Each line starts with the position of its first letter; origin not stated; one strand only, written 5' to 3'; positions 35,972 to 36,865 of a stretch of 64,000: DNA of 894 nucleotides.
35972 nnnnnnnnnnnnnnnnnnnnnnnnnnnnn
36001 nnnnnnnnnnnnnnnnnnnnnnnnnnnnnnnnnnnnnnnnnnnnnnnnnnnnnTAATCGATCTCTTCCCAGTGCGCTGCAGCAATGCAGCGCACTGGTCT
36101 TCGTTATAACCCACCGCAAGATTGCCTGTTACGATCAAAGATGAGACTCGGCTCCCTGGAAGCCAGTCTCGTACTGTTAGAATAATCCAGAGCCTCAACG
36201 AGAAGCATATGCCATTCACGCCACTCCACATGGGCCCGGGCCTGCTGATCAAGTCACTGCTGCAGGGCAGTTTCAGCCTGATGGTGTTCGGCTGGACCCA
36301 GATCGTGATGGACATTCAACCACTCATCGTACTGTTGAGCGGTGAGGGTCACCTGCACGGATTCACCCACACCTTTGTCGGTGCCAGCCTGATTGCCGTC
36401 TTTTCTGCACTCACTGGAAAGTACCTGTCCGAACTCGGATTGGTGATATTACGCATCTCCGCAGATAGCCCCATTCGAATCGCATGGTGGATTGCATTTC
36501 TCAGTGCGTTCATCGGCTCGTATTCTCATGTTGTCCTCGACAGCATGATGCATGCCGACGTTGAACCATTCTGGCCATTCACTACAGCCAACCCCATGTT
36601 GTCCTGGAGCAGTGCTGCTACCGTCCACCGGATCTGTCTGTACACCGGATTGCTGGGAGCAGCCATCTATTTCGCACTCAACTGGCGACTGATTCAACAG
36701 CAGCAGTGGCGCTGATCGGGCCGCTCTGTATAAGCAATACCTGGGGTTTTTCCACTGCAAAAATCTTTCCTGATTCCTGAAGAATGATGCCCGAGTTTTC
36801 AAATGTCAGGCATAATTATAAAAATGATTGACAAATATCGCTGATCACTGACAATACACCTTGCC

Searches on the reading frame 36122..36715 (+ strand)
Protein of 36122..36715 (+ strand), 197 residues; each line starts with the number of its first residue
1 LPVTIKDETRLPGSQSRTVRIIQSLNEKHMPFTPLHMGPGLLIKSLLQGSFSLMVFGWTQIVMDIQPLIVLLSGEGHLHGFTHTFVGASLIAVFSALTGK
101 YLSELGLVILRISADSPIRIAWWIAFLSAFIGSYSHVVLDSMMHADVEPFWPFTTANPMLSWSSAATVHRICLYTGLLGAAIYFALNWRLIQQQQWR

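Call 6: search_protein_families(library=pfam, proteins=[window:36122-36715:+], max_evalue=0.01)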
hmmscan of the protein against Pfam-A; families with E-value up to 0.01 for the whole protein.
window:36122-36715:+ (197 aa): 1 family
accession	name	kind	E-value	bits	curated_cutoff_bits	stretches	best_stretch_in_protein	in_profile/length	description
PF04307.19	YdjM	-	1.8e-08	34.5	29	1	69-165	59-131/176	YdjM inner membrane protein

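Call 49: search_protein_families(library=pfam, proteins=[window:36122-36715:+], max_evalue=0.0001)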
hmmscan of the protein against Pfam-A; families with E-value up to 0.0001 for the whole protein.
window:36122-36715:+ (197 aa): 1 family
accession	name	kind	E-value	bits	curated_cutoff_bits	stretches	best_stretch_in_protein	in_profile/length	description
PF04307.19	YdjM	-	1.8e-08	34.5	29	1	69-165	59-131/176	YdjM inner membrane protein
